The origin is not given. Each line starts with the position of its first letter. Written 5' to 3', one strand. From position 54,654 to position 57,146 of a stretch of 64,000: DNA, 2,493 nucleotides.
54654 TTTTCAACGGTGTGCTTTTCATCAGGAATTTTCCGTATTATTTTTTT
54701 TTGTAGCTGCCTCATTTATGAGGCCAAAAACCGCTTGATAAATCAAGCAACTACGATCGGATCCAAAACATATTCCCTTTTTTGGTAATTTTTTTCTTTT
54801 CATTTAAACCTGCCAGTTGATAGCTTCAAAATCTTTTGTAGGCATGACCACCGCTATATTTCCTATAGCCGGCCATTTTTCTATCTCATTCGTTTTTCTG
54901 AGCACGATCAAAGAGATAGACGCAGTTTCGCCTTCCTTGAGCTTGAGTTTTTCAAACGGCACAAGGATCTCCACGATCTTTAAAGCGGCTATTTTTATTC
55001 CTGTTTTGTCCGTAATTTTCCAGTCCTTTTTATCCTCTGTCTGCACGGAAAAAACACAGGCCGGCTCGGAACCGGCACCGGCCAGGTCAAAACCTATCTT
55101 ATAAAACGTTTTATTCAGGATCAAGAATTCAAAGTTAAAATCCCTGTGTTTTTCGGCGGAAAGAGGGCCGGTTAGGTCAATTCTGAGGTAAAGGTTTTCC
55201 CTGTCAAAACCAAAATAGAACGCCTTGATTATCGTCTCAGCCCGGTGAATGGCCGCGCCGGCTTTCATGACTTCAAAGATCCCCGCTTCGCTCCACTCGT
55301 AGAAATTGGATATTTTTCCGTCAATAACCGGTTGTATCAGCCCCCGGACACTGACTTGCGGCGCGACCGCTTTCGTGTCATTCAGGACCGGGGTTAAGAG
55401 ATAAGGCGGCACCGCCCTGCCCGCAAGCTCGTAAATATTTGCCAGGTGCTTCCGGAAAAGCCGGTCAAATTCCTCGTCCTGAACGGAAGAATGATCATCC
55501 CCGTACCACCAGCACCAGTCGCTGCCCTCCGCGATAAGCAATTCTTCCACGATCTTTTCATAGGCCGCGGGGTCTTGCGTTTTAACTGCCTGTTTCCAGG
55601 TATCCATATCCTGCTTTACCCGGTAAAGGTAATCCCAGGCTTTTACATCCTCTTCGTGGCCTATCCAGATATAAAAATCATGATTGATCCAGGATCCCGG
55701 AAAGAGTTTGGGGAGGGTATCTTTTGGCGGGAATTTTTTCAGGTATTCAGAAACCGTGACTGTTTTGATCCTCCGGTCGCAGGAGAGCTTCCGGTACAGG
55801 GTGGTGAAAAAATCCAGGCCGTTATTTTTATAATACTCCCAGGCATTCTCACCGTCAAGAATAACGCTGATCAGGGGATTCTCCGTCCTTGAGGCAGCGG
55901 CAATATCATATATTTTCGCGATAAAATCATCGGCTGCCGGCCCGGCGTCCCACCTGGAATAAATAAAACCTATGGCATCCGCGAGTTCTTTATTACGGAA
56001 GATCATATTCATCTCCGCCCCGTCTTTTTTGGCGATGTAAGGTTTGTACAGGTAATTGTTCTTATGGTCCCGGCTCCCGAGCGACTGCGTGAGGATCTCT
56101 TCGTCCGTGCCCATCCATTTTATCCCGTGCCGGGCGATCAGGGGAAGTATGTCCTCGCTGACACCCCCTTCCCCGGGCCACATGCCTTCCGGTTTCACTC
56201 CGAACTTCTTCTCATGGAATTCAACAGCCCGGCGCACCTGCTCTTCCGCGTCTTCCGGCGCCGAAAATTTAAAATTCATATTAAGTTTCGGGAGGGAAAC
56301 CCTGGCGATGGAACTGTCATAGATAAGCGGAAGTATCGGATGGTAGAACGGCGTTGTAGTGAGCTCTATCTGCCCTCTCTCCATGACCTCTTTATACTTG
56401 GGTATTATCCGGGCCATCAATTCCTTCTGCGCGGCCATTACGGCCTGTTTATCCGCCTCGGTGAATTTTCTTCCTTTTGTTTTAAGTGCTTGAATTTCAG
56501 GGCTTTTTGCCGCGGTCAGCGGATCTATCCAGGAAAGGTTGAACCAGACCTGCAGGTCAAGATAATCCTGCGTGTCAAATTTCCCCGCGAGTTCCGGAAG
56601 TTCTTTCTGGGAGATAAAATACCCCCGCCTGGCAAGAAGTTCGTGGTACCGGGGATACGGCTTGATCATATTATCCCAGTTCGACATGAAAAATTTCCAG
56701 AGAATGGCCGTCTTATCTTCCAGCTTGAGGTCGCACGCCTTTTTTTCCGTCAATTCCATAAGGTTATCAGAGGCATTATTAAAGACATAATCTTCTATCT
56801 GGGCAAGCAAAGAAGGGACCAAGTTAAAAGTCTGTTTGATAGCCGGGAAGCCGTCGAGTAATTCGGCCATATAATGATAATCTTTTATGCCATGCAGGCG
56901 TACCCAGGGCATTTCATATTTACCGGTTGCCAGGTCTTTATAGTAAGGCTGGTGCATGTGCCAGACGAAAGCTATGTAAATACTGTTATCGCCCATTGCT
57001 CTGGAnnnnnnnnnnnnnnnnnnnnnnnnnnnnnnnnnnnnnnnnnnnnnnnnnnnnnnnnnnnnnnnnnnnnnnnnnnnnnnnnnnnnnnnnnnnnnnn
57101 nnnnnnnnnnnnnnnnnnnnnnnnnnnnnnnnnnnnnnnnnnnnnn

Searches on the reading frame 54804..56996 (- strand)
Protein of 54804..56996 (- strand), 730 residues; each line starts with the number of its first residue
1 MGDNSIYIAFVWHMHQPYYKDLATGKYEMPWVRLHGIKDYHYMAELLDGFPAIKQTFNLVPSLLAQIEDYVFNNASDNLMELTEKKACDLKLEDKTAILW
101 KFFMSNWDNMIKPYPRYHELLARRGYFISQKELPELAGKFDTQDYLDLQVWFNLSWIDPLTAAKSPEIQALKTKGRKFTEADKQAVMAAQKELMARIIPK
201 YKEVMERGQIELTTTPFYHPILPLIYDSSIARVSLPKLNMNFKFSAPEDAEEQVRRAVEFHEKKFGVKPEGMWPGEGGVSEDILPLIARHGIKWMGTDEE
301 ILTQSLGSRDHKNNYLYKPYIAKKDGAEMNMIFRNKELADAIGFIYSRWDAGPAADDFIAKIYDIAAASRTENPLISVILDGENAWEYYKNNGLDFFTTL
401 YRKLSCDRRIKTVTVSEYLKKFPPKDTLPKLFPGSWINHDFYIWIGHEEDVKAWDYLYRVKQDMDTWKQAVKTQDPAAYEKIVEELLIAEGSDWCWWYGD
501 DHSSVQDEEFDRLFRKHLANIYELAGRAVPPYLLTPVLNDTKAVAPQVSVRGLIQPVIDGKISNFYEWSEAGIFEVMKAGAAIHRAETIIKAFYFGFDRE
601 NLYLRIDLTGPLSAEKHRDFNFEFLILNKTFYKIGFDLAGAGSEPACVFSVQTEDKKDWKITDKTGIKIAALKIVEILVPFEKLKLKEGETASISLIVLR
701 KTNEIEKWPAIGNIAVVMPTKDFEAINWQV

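Call 23: list_cluster_members(proteins=[window:54804-56996:-, window:57668-58327:-, window:58729-59814:-, window:60172-61155:-, window:61316-61774:-, window:61806-62597:-, window:62621-63295:-, L003:1030-2595:+, L003:498-1040:+, window:52840-54675:-])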
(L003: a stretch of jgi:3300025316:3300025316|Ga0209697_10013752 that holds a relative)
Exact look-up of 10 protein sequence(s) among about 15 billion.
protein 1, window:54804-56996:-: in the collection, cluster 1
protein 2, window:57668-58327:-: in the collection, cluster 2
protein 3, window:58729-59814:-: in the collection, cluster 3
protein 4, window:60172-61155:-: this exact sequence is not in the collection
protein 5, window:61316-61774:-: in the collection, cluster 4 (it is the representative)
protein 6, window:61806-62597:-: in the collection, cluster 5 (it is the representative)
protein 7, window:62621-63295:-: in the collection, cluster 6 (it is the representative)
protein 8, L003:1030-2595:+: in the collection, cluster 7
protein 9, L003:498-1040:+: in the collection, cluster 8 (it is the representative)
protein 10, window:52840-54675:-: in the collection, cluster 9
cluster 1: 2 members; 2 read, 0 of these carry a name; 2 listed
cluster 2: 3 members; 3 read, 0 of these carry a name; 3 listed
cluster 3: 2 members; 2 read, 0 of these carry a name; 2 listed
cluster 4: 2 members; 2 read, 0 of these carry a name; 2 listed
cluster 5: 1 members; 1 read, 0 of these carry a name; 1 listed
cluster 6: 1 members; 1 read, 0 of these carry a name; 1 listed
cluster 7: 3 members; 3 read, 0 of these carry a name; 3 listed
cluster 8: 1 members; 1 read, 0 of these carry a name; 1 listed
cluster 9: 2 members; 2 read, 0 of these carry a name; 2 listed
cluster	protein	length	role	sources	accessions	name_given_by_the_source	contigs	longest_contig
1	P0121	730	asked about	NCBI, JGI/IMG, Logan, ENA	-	-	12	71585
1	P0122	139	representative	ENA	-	-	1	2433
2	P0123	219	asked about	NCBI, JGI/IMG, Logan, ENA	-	-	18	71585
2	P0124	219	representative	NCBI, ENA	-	-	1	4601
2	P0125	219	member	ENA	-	-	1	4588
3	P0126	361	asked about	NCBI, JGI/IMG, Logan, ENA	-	-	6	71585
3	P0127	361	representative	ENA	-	-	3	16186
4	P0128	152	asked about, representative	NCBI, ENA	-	-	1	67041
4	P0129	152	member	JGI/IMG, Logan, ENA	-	-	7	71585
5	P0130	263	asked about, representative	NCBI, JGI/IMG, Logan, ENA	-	-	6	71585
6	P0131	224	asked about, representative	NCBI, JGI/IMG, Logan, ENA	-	-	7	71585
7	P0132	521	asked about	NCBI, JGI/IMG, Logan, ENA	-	-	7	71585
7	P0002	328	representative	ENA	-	-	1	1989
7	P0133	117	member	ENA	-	-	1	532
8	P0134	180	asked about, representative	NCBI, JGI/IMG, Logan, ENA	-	-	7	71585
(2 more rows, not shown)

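Call 32: find_related_loci(query=A1, collection=viral_contigs, flank=10000)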
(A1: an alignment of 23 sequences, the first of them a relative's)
Query A1 (224 aa) in viral_contigs; peptide patterns used: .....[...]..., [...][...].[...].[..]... (x = any residue, [..] = any of these).
106 stretches matched a pattern, but none encodes a relative of the query by tblastn (E <= 1e-3).

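Call 34: find_related_loci(query=A2, collection=genome_contigs, flank=8000)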
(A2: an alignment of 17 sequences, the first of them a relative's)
Query A2 (224 aa) in genome_contigs; peptide patterns used: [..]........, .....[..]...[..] (x = any residue, [..] = any of these).
68 stretches matched a pattern; 25 encode a relative of the query (tblastn E <= 1e-3); 25 distinct loci.
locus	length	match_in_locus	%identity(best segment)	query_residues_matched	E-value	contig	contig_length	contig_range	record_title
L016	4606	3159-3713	40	39-222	8e-38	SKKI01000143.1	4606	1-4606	MAG: Phycisphaerae bacterium isolate CSSed162cmA_150 CSSed16-2cmA-100378, whole genome shotgun sequence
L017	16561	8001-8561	40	33-219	4e-36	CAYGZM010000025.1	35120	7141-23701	MAG TPA_asm: uncultured Pirellulales bacterium isolate ERP119294_co1_448 genome assembly, contig: NODE_1310_length_35120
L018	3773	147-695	41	39-219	2e-35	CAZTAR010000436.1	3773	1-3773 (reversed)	MAG TPA_asm: uncultured Planctomycetaceae bacterium isolate binchicken_co86_159 genome assembly, contig: NODE_16828_leng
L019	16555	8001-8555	38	40-222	9e-35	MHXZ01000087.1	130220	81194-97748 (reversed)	MAG: Planctomycetes bacterium GWF2_41_51 gwf2_scaffold_407, whole genome shotgun sequence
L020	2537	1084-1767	38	1-222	4e-34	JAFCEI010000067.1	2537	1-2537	Candidatus Woesearchaeota archaeon isolate Meg22_1012_Bin_87 Meg22_1012_Bin_87_scaffold_143218, whole genome shotgun seq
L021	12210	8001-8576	41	28-219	1e-33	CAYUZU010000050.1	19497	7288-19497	MAG TPA_asm: uncultured Planctomycetales bacterium isolate SRP141376_co4_172 genome assembly, contig: NODE_4861_length_1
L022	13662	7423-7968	40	38-219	3e-33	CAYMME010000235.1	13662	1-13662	MAG TPA_asm: uncultured Planctomycetales bacterium isolate binchicken_co65_34 genome assembly, contig: NODE_18040_length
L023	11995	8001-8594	37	28-224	5e-33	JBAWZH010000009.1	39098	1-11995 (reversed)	MAG: bacterium isolate ELA110 MAG110_9, whole genome shotgun sequence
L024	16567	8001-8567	37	39-222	7e-33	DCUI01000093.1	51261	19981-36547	MAG TPA_asm: Phycisphaerales bacterium UBA2218 UBA2218_contig_31191, whole genome shotgun sequence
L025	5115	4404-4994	34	21-222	1e-32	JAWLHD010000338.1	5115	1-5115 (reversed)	MAG: Anaerohalosphaeraceae bacterium isolate 30dZY2.bin.36 NODE_19983_length_5115_cov_2.950758, whole genome shotgun seq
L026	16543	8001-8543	38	39-219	5e-30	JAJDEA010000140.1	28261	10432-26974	MAG: Phycisphaerae bacterium isolate OFTM303 OFTM303_139, whole genome shotgun sequence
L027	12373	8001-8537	38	40-220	6e-29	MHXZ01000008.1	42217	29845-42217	MAG: Planctomycetes bacterium GWF2_41_51 gwf2_scaffold_1153, whole genome shotgun sequence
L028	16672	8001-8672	32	4-222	4e-28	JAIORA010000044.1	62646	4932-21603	MAG: Anaerohalosphaeraceae bacterium isolate SMBSF06 20071_Bin_3_contigs_1_c_000000000085, whole genome shotgun sequence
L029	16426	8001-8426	33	35-178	8e-14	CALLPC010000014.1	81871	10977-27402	MAG: uncultured Dehalococcoidia bacterium isolate N1_Bin_METABAT__75_1 genome assembly, contig: c_000000191199, whole ge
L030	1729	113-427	36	40-152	2e-9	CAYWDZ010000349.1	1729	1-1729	MAG TPA_asm: uncultured Steroidobacteraceae bacterium isolate SRP173033_co1_446 genome assembly, contig: NODE_249307_len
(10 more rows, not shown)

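Call 38: search_protein_families(library=pfam, proteins=[L019:984-1364:+, L019:1543-2145:+, L019:2226-2735:+, L019:3164-3583:+, L019:3583-5676:+, L019:5673-6281:+, L019:8533-9171:+, L019:9137-9688:+, L019:9688-10722:+, L019:6293-7822:+], max_evalue=0.05)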
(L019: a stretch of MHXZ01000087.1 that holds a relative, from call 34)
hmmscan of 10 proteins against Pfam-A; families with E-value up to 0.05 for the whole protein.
L019:984-1364:+ (126 aa): 0 families

L019:1543-2145:+ (200 aa): 1 family
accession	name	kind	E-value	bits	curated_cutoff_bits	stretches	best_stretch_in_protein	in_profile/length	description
PF08281.18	Sigma70_r4_2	-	0.012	15.7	25.7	1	157-188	23-54/54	Sigma-70, region 4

L019:2226-2735:+ (169 aa): 0 families

L019:3164-3583:+ (139 aa): 3 families
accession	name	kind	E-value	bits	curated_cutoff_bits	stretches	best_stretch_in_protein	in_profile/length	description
PF01363.27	FYVE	-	2e-05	25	27.8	1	68-123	6-64/67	FYVE zinc finger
PF21344.3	Zn_ribbon_LysW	-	0.014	15.5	27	1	96-120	3-27/46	Alpha-aminoadipate carrier protein LysW-like, globular domain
PF01485.27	IBR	-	0.046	14.2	24.3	1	68-102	16-58/65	IBR domain, a half RING-finger domain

L019:3583-5676:+ (697 aa): 2 families
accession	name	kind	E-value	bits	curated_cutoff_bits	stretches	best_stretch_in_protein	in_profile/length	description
PF25213.1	HVO_A0261_N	-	0.011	16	35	1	492-543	4-54/86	HVO_A0261 N-terminal domain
PF09339.16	HTH_IclR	-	0.013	15.6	22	1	503-543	7-48/52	IclR helix-turn-helix domain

L019:5673-6281:+ (202 aa): 1 family
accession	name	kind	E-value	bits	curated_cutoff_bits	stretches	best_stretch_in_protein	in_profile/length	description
PF01025.24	GrpE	-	4.2e-10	40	25.8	1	46-191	19-163/165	GrpE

L019:8533-9171:+ (212 aa): 0 families

L019:9137-9688:+ (183 aa): 8 families
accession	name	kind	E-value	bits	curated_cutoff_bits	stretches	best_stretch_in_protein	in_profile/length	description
PF07719.23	TPR_2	-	1.6e-05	25.1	27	1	131-156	2-27/34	Tetratricopeptide repeat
PF18768.7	RNPP_C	-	1.6e-05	24.9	26.5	1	80-147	103-171/213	RNPP family C-terminal domain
PF00515.34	TPR_1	-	0.00048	20.3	27.8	1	131-156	2-27/34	Tetratricopeptide repeat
PF13424.12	TPR_12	-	0.00089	19.8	30.1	1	107-159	17-74/77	Tetratricopeptide repeat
PF13374.12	TPR_10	-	0.00097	19.5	27.5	1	132-156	4-28/42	Tetratricopeptide repeat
PF19529.4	DUF6057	-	0.0084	15.5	29.8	0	130-153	342-365/569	Family of unknown function (DUF6057)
PF13174.12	TPR_6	-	0.013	16.6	26.3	0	131-156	1-26/33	Tetratricopeptide repeat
PF07720.18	TPR_3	-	0.03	14.9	20.7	0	136-157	7-28/34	Tetratricopeptide repeat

L019:9688-10722:+ (344 aa): 2 families
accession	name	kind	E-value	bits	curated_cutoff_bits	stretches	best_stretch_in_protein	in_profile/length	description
PF01896.25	DNA_primase_S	-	0.00036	21.4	26.8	1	70-122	1-63/163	DNA primase small subunit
PF21686.3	LigD_Prim-Pol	-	0.015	15.3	27.4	1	68-145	103-176/254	LigD, primase-polymerase domain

L019:6293-7822:+ (509 aa): 4 families
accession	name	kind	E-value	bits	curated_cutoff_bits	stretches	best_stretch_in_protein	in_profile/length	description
PF00012.26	HSP70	-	6.6e-77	259.5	20.6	1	7-502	2-501/599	Hsp70 protein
PF06723.19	MreB_Mbl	-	4.7e-16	59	27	1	5-354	2-318/327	MreB/Mbl protein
PF08841.16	DDR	-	2.8e-05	23.8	24.6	1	170-332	130-297/328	Diol dehydratase reactivase ATPase-like domain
PF22128.2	Alp7A_like_C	-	0.048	13.9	22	0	175-192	2-19/156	Alp7A C-terminal domain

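Call 39: search_protein_families(library=pfam, proteins=[L017:4791-5825:+, L017:6390-7745:+, L017:4538-4840:+, L017:8817-9230:+], max_evalue=0.05)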
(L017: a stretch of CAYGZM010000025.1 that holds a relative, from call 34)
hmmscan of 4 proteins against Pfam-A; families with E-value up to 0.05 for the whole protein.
L017:4791-5825:+ (344 aa): 3 families
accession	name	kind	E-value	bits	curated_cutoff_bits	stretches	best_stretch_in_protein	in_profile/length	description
PF13672.11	PP2C_2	-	7.8e-15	55.4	24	1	55-249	25-194/209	Protein phosphatase 2C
PF00481.26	PP2C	-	2.4e-14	54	20.3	2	71-173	39-141/255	Protein phosphatase 2C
PF07228.17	SpoIIE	-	2.9e-08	34.3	25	1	192-278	95-189/192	Stage II sporulation protein E (SpoIIE)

L017:6390-7745:+ (451 aa): 14 families
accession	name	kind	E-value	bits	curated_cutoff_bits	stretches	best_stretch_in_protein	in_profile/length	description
PF00069.31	Pkinase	-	3e-36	125.6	31.7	1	33-276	1-243/263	Protein kinase domain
PF07714.23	PK_Tyr_Ser-Thr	-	9.4e-24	84.5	23.1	1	37-257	5-229/258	Protein tyrosine and serine/threonine kinase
PF01636.29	APH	-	1.9e-08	34.8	23.2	2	73-150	37-109/239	Phosphotransferase enzyme family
PF00498.31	FHA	-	3.2e-06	27.9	20.7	1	387-439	10-64/67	FHA domain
PF03109.22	ABC1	-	1e-05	25.2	22.9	1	87-193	124-228/244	ABC1 atypical kinase-like domain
PF12773.13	DZR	-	3e-05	24.5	27.3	1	304-352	1-45/45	Double zinc ribbon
PF18912.6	DZR_2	-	5.6e-05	23.3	27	2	300-351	7-55/56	Double zinc ribbon domain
PF17667.7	Pkinase_fungal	-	9.2e-05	21.8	24.1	1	138-210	292-373/387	Fungal protein kinase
PF16697.10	Yop-YscD_cpl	-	0.0053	17.4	33.2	1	366-428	4-69/94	Inner membrane component of T3SS, cytoplasmic domain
PF13240.11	Zn_Ribbon_1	-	0.0065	16.7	25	1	303-325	1-23/23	zinc-ribbon domain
PF24463.1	DUF7577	-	0.012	15.7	28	1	301-325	2-26/27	Domain of unknown function (DUF7577)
PF06293.20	Kdo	-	0.024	14.5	21.3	1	105-180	91-170/207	Lipopolysaccharide kinase (Kdo/WaaP) family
PF01163.29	RIO1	-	0.034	14.2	22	0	95-176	74-148/187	RIO domain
PF17032.10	Zn_ribbon_15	-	0.04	15.1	28.9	1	301-322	52-73/73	zinc-ribbon family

L017:4538-4840:+ (100 aa): 0 families

L017:8817-9230:+ (137 aa): 1 family
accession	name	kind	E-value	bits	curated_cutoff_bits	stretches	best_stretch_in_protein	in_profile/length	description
PF01730.21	UreF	-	0.047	14.4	23.3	0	66-91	55-80/151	UreF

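Call 50: search_protein_families(library=padloc, proteins=[L017:4791-5825:+, L017:6390-7745:+, L017:7758-8594:+, L017:1991-3331:+, L019:3583-5676:+, L019:7842-8582:+], max_evalue=0.1)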
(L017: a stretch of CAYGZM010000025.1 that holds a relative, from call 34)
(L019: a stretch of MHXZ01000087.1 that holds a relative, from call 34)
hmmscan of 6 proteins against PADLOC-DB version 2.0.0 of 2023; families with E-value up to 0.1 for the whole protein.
L017:4791-5825:+ (344 aa): 1 family
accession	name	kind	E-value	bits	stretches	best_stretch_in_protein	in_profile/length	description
PDLC04518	PDC-M21C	-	0.00089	16.5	1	55-230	31-186/243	-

L017:6390-7745:+ (451 aa): 35 families (the best 25 are shown)
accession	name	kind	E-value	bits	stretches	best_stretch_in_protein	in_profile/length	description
PDLC04042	PD-T4-6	-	1.4e-64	216.5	1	26-295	4-273/292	-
PDLC04060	PD-T4-6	-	3.6e-62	208.9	1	25-291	2-266/486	-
PDLC04053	PD-T4-6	-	1.3e-60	203.5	1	30-295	8-272/311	-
PDLC04043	PD-T4-6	-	1.3e-59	200.4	1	31-296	15-279/452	-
PDLC04061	PD-T4-6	-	1.4e-58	197.6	1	24-316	9-301/510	-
PDLC04047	PD-T4-6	-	2.8e-56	189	1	24-292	3-270/327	-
PDLC04054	PD-T4-6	-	3.6e-56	189.1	1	29-313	8-296/347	-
PDLC04039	PD-T4-6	-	8.8e-55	184.5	1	24-292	8-273/458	-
PDLC04057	PD-T4-6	-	1.2e-53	180.7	1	25-292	2-268/443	-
PDLC04048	PD-T4-6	-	2.5e-49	166.6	1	24-293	3-271/354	-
PDLC04138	mad6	-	5.4e-49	165.7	1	26-289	46-308/659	mads_6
PDLC04041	PD-T4-6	-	3.6e-48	162.9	1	31-300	28-299/443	-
PDLC04052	PD-T4-6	-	2e-45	153.9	1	29-306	7-292/496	-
PDLC04040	PD-T4-6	-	3.5e-42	142.8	1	39-292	2-263/547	-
PDLC01088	C3a189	-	2.4e-39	133.5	1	39-293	5-260/840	kinase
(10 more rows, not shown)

L017:7758-8594:+ (278 aa): 1 family
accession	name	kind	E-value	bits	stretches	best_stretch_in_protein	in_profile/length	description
PDLC00275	PtuA1|PtuA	-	0.0037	14.6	1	196-247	259-309/348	AAA ATPase domain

L017:1991-3331:+ (446 aa): 11 families
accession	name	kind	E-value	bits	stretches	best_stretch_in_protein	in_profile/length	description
PDLC04140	mad8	-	2.4e-11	41.7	1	98-396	26-258/314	mads_8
PDLC02806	SspH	-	0.00024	16.7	1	90-146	1529-1583/1766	SspH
PDLC04103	HerA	-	0.0024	14.3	1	58-152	130-218/579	-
PDLC02793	SspF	-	0.0055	13.2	1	96-133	49-86/600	SspF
PDLC02684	DndH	-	0.0075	11.8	1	100-148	1368-1417/1715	DndH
PDLC02217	RdrA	-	0.02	11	1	97-142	69-116/850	-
PDLC00289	PtuA1|PtuA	-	0.021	11.9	1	101-130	29-59/404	AAA ATPase domain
PDLC00268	PtuA1|PtuA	-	0.025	12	1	94-128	22-54/411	AAA ATPase domain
PDLC00125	GajB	-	0.037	10.8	1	99-138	18-54/669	UrvD helicase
PDLC02796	SspF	-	0.043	10.8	1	95-125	44-74/525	SspF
PDLC02804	SspH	-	0.049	9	1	101-146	1335-1378/1561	SspH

L019:3583-5676:+ (697 aa): 3 families
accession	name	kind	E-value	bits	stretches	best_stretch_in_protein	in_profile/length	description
PDLC04140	mad8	-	2e-11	42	1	116-430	28-289/314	mads_8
PDLC01879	CARF3--CARF_TM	-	0.0012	16.6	1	496-571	153-218/222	-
PDLC01848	CARF3--CARF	-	0.037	11.7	1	497-546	135-182/197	-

L019:7842-8582:+ (246 aa): 0 families

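Call 51: search_protein_families(library=ncbifam, proteins=[L019:3583-5676:+], max_evalue=0.01)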
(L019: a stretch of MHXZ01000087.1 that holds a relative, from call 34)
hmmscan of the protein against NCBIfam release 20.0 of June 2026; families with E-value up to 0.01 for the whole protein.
L019:3583-5676:+ (697 aa): 2 families
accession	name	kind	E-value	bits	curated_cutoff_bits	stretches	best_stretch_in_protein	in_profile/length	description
NF041017.1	DNA_import_CedB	equivalog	0.00038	19.2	700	1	109-387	268-530/590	DNA import protein CedB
NF040939.2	trans_reg_lrs14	equivalog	0.0076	16.3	90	0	497-554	19-77/103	Lrs14 family HTH-type transcriptional regulator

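Call 81: search_solved_structures(query=A7, max_evalue=1)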
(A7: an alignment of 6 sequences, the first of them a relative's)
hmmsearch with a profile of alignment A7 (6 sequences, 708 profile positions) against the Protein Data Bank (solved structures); distinct sequences matched with E-value up to 1: 106 (the best 60 are shown).
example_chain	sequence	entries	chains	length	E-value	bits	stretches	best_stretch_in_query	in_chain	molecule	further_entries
8yho_A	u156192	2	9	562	3.2e-14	55.2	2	248-431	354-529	DUF87 domain-containing protein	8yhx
4d2i_A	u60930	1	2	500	6.1e-12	47.7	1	60-450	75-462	HERA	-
9c1m_M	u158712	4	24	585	1.1e-09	40.3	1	314-460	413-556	ATP-binding protein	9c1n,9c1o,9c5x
8wiv_A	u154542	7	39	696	1.9e-08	36.1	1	295-469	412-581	Helicase HerA central domain-containing protein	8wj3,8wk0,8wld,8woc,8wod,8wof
7f6d_B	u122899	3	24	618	2.9e-06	28.9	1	294-465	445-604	HerA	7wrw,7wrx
7es4_A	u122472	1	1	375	6.3e-05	24.5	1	294-384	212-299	DNA phosphorothioation-dependent restriction protein DptH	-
8xau_A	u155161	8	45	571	0.00032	22.2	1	323-455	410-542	ATP-binding protein | HerA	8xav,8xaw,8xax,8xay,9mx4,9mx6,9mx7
3j67_A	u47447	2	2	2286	0.00099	20.6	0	108-152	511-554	Dynein motor domain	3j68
8ziq_M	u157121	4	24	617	0.00099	20.5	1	317-434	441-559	HerA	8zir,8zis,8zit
5vh9_A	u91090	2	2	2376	0.0014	20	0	108-152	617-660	Dynein heavy chain, cytoplasmic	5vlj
7mgm_A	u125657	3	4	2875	0.0016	19.8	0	108-152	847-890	dynein AAA3-WalkerB mutant (E2488Q) | Dynein heavy chain, cytoplasmic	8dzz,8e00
9di3_A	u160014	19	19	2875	0.0016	19.8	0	108-152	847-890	Dynein heavy chain, cytoplasmic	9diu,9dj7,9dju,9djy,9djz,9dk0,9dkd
3qmz_A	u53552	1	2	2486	0.0017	19.8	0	108-152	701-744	Cytoplasmic dynein heavy chain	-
4w8f_A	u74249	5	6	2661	0.0021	19.5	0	108-152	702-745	Dynein heavy chain lysozyme chimera | Chimera protein of Dynein and Endolysin | Fusion protein of Dynein and Endolysin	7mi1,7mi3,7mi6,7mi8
4ai6_A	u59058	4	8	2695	0.0022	19.4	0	108-152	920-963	GLUTATHIONE S-TRANSFERASE CLASS-MU 26 KDA ISOZYME, DYNEIN HEAVY CHAIN CYTOPLASMIC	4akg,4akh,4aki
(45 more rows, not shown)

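Call 86: find_homologous_proteins(query=window:54804-56996:-, max_evalue=1e-50)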
Query window:54804-56996:- (730 aa): 8000 proteins with E <= 1e-50 among 8000 candidates; the best 120 are listed.
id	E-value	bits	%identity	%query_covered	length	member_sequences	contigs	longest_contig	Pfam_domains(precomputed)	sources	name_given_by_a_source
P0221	0.0e+0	1368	79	100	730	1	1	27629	PF03065.21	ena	-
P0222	0.0e+0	1349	77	100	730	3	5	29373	PF03065.21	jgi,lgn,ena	-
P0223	0.0e+0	1253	72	100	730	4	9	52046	PF03065.21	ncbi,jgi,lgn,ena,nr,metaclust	ncbi:MAG: hypothetical protein A2452_09840 [Candidatus Firestonebacteria bacterium RIFOXYC2_FULL_39_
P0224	0.0e+0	1247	71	100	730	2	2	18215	PF03065.21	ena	-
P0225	0.0e+0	1236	71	100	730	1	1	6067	PF03065.21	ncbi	ncbi:MAG: glycoside hydrolase family 57 protein [Candidatus Firestonebacteria bacterium]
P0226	0.0e+0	1165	68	100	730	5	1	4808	PF03065.21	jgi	jgi:alpha-amylase/alpha-mannosidase (GH57 family)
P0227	2.0e-298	1010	60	100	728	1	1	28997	PF03065.21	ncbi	ncbi:MAG: glycoside hydrolase family 57 protein [Candidatus Firestonebacteria bacterium]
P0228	1.4e-297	1007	58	100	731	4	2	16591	PF03065.21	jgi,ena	-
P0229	1.7e-286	970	57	99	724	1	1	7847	PF03065.21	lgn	-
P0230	1.1e-280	951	57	99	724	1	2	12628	PF03065.21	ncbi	ncbi:MAG: glycoside hydrolase family 57 protein [Candidatus Firestonebacteria bacterium]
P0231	9.8e-269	912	55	99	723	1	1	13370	PF03065.21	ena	-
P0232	5.0e-268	909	56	98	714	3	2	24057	PF03065.21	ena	-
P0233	3.9e-265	900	55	98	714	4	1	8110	PF03065.21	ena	-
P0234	2.7e-257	874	55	96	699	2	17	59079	PF03065.21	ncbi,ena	-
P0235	3.3e-255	867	54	96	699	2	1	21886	PF03065.21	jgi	-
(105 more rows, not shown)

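Call 88: search_protein_families(library=phrogs, proteins=[L019:3583-5676:+], max_evalue=0.001)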
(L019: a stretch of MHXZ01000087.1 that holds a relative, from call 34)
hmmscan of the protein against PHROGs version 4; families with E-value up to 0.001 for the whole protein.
L019:3583-5676:+ (697 aa): 0 families
